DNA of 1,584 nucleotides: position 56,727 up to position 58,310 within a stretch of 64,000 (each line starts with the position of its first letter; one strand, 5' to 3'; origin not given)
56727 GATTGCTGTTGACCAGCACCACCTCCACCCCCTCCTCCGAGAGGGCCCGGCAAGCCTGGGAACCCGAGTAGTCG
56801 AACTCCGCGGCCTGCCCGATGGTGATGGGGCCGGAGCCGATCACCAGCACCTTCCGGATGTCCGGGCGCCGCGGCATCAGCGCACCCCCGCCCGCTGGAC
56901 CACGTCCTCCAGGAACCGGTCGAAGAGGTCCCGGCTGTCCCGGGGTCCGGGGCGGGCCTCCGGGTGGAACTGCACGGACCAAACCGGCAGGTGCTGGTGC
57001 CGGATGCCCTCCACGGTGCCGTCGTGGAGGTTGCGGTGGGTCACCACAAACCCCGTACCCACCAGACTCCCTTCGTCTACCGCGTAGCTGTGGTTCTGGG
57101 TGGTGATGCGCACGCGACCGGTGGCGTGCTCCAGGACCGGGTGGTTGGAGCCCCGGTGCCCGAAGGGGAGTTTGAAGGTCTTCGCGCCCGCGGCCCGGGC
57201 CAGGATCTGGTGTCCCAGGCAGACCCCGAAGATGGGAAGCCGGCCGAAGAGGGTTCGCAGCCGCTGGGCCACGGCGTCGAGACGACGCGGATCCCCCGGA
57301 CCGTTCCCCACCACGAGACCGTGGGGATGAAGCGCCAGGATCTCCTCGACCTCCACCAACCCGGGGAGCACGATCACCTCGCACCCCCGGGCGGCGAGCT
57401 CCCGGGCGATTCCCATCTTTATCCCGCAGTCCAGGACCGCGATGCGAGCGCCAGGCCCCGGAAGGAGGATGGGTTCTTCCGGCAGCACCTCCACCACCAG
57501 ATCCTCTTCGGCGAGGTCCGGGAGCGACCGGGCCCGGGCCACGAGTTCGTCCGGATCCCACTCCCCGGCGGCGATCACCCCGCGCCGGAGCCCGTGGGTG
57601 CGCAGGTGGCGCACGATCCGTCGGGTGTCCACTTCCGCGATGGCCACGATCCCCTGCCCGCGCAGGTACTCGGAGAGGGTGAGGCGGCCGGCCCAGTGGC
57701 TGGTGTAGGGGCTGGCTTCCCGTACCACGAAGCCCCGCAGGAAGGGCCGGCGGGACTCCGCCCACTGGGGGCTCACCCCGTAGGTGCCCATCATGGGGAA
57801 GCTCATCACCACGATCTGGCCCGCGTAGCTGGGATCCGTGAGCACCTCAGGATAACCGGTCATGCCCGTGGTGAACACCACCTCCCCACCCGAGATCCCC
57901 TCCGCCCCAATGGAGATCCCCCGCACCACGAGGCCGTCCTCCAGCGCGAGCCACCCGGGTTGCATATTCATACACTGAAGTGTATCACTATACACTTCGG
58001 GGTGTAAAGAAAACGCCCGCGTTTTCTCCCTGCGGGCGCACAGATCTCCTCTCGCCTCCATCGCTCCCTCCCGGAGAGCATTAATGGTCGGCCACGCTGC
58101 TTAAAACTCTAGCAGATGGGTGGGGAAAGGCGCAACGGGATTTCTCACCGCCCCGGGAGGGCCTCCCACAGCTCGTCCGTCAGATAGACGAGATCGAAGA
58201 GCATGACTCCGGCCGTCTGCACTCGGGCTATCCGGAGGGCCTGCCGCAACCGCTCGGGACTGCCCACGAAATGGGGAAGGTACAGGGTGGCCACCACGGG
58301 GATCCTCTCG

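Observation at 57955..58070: carAB control region: tandem ARG boxes overlapping the start codon, an intrinsic terminator just upstream, and an in-frame SD-ATG beyond it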

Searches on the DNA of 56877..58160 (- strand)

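Call 29: search_rna_families(source=window, start=57940, end=58160, threshold=evalue, max_evalue=10, show_alignments=4)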
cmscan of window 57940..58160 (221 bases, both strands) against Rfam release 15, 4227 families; matches with E-value up to 10: 3.
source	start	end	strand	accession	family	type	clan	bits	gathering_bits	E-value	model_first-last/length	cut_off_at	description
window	57960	57995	-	RF04282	mir-507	Gene; miRNA;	CL00136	21.4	79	0.026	1-82/82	no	mir-507 microRNA precursor family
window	57952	58004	-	RF01225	ACA64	Gene; snRNA; snoRNA; HACA-box;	-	12.5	35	1.9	69-119/128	no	Small nucleolar RNA ACA64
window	58047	58136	+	RF01986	ZEB2_AS1_3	Gene; lncRNA;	-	9.5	55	7.5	1-100/100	no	ZEB2 antisense RNA 1 conserved region 3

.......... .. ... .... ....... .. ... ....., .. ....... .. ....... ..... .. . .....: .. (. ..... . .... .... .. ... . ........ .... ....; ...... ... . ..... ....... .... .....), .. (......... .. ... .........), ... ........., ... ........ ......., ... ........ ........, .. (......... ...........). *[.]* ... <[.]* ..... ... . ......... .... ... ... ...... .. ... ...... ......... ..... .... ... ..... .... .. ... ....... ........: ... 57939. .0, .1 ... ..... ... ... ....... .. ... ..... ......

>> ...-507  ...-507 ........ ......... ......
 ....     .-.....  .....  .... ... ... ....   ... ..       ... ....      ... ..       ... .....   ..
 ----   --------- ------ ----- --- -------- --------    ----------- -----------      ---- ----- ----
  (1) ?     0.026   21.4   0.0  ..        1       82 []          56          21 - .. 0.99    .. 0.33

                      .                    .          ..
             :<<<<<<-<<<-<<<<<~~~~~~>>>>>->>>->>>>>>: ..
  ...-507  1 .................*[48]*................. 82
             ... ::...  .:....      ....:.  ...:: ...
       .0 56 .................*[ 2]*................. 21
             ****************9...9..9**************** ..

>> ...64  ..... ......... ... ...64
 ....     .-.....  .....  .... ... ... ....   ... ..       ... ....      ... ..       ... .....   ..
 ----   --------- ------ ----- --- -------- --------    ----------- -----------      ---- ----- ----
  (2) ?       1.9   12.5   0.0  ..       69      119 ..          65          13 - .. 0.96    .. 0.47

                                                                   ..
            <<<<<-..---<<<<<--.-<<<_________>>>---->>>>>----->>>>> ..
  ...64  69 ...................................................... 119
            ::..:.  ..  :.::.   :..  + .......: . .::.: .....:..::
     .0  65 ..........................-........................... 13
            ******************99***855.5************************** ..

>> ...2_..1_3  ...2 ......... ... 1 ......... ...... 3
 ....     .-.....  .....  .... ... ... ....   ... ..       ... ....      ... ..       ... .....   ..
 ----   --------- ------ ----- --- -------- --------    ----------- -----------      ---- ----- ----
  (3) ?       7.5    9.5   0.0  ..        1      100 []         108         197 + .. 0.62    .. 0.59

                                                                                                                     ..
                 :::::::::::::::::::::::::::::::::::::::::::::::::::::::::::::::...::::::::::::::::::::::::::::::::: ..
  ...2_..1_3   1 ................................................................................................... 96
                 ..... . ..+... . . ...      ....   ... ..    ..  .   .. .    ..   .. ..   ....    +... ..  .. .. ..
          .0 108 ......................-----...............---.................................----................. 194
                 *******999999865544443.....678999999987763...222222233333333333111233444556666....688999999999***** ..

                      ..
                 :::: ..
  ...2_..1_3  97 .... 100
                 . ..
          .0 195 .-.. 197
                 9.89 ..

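Call 38: search_rna_families(sources=[L001, L081, L083, L084, L085, L086, L087, L088, L089, L090, L091], threshold=evalue, max_evalue=1, show_alignments=3)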
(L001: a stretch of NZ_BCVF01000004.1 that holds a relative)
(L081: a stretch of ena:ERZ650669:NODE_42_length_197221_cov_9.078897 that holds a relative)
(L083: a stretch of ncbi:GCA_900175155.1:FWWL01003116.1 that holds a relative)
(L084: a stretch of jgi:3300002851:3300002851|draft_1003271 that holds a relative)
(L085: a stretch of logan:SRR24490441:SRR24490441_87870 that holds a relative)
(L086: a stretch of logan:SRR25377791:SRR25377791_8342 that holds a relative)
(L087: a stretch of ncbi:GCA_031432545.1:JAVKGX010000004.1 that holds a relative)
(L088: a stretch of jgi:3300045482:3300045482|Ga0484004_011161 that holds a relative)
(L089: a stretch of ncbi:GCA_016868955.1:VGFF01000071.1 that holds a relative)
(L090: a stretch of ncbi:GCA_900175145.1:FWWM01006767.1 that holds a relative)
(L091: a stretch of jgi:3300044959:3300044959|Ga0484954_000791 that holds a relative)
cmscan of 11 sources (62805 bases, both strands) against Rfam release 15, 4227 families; matches with E-value up to 1: 3.
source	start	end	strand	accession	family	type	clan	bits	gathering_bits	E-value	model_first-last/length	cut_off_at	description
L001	673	791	+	RF00515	PyrR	Cis-reg;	-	58.1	54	2.1e-05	1-115/115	no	PyrR binding site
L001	1478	1520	+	RF01422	snoR116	Gene; snRNA; snoRNA; CD-box;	-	27.2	47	0.49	1-86/86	no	small nucleolar RNA snoR116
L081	303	336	-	RF02487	GlsR24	Gene; snRNA; snoRNA; HACA-box;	-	20.6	100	0.85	105-138/147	no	Small nucleolar RNA GlsR24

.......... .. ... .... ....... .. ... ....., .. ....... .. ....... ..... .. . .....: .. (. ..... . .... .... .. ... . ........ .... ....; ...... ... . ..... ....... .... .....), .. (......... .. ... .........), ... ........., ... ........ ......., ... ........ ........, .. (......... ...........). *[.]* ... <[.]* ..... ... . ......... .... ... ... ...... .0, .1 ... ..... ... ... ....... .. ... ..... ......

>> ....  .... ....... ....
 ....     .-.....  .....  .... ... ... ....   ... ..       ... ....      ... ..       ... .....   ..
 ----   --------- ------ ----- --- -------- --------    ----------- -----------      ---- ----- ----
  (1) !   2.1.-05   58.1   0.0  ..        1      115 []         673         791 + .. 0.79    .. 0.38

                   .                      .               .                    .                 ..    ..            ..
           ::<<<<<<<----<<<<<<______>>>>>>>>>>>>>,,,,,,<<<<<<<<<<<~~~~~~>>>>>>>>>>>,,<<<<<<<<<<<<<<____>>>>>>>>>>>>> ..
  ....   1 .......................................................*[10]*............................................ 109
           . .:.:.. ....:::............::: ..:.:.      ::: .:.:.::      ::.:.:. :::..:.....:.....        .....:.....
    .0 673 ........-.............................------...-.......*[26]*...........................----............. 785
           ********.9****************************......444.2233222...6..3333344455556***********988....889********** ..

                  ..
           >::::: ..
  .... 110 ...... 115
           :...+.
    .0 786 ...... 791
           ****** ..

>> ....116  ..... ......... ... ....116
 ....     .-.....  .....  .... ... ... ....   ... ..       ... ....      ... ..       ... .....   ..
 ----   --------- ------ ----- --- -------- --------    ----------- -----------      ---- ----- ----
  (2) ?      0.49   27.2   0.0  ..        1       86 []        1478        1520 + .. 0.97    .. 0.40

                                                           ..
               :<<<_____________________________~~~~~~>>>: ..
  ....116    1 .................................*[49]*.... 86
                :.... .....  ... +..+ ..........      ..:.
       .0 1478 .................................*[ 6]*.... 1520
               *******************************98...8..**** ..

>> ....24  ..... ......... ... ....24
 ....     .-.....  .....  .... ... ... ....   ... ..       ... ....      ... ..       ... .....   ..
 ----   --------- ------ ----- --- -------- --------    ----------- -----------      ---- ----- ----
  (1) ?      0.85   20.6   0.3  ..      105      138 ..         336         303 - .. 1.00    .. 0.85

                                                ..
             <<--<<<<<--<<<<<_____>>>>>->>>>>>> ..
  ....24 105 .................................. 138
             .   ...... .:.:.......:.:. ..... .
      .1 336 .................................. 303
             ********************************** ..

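Call 56: search_rna_families(source=window, start=58050, end=58095, threshold=evalue, max_evalue=10, show_alignments=5)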
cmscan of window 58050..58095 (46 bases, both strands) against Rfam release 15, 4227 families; matches with E-value up to 10: 0.
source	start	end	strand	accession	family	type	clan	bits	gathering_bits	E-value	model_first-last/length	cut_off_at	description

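Call 62: build_rna_model(alignment_id=A2, structure=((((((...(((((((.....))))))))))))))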
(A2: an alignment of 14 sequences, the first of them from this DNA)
Model R1 built from alignment A2 (14 sequences, 34 columns); structure: as given.
model positions 34; base pairs 13; branch points 0; effective number of sequences 14; information 1.576 bits per position. Calibrated on 0.2 Mb of random sequence (short: E-values are rough).
structure used (alignment columns):
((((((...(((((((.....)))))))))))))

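Call 63: search_with_rna_model(model_id=R1, sources=[window, L001, L002, L003, L004, L005, L006, L007, L008, L009, L010, L011, L012, L013, L014, L015, L016, L017, L018, L019, L020, L021, L022, L023, L024, L025, L026, L027, L028, L029, L030, L031, L032, L033, L034, L035, L036, L037, L038, L039, L040, L041, L042, L043, L044, L045, L046, L047, L048, L049, L050, L051, L052, L053, L054, L055, L056, L057, L058, L059, L060, L061, L062, L063, L064, L065, L066, L067, L068, L069, L070, L071, L072, L073, L074, L075, L076, L077, L078, L079, L080], max_evalue=10, show_alignments=6)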
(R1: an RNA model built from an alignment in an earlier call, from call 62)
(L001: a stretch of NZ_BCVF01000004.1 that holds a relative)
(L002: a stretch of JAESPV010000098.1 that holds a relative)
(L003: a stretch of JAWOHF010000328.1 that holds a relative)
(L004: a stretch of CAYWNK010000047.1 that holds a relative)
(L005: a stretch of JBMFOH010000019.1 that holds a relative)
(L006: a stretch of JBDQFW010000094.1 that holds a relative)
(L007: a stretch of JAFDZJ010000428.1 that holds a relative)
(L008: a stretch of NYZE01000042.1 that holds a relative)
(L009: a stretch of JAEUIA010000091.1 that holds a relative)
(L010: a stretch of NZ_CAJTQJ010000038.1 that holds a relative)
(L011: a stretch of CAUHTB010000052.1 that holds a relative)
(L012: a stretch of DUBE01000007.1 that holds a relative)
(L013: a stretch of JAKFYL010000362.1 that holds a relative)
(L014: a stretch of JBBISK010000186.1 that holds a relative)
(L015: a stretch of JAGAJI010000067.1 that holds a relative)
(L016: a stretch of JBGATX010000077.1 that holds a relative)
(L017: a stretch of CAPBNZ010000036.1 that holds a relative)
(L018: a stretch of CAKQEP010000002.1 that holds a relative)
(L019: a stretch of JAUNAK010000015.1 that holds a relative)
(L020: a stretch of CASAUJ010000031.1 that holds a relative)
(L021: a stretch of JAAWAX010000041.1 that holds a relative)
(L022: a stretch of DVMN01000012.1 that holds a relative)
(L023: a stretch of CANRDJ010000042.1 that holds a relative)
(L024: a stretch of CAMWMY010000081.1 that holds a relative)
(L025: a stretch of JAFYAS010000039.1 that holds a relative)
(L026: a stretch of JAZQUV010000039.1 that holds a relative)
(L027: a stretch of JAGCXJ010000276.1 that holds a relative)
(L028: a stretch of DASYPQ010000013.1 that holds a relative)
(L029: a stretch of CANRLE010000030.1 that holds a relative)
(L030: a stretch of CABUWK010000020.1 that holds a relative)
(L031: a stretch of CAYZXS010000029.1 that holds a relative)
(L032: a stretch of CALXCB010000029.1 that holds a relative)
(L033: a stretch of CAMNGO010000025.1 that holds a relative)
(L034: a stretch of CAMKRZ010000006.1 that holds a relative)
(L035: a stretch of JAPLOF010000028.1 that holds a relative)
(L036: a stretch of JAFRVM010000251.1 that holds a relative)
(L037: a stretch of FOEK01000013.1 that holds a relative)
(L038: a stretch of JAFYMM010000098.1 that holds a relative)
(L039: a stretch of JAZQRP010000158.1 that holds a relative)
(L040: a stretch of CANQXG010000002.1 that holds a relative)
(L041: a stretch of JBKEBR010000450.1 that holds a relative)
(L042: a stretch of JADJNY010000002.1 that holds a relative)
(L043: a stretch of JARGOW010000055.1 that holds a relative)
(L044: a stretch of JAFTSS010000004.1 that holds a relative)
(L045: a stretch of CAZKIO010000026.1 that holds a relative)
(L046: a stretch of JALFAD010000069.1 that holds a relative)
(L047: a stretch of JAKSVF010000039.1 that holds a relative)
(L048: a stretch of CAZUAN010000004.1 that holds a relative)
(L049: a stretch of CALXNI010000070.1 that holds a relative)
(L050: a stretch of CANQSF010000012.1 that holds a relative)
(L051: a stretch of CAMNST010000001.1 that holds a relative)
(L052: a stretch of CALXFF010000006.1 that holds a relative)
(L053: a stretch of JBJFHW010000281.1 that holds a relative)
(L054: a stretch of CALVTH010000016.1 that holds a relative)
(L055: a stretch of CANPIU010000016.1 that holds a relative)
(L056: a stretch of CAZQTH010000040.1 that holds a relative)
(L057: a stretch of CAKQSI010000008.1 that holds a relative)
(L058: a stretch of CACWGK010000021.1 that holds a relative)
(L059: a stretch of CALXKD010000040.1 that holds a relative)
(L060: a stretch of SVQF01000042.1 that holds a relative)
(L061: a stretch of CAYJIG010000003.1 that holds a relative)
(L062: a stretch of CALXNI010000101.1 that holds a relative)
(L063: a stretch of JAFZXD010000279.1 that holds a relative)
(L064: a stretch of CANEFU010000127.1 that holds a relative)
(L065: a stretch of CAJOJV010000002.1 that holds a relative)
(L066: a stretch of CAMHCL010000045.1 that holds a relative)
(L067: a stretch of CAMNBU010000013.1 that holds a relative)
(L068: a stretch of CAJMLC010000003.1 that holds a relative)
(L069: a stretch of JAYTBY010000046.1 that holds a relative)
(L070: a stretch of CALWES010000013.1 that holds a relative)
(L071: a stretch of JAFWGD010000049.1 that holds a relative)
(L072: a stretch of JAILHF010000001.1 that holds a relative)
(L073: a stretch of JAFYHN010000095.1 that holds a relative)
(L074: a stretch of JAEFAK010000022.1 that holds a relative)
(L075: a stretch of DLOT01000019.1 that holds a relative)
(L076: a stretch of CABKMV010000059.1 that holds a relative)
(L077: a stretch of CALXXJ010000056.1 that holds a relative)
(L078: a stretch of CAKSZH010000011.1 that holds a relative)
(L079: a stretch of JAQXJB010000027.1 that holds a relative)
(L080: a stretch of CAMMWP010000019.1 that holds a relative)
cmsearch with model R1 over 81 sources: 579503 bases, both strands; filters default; matches with E-value up to 10: 7.
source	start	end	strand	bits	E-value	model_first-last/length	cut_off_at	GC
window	58056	58089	-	55.8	5.4e-10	1-34/34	no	0.59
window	49581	49600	+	13.1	6.5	9-28/34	no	0.75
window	30405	30415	-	12.9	7.1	14-24/34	no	0.82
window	35325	35335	+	12.9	7.1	14-24/34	no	0.82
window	38348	38358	-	12.9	7.1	14-24/34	no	0.82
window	51857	51867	+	12.9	7.1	14-24/34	no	0.82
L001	1465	1477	+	12.9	7.2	1-34/34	no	0.69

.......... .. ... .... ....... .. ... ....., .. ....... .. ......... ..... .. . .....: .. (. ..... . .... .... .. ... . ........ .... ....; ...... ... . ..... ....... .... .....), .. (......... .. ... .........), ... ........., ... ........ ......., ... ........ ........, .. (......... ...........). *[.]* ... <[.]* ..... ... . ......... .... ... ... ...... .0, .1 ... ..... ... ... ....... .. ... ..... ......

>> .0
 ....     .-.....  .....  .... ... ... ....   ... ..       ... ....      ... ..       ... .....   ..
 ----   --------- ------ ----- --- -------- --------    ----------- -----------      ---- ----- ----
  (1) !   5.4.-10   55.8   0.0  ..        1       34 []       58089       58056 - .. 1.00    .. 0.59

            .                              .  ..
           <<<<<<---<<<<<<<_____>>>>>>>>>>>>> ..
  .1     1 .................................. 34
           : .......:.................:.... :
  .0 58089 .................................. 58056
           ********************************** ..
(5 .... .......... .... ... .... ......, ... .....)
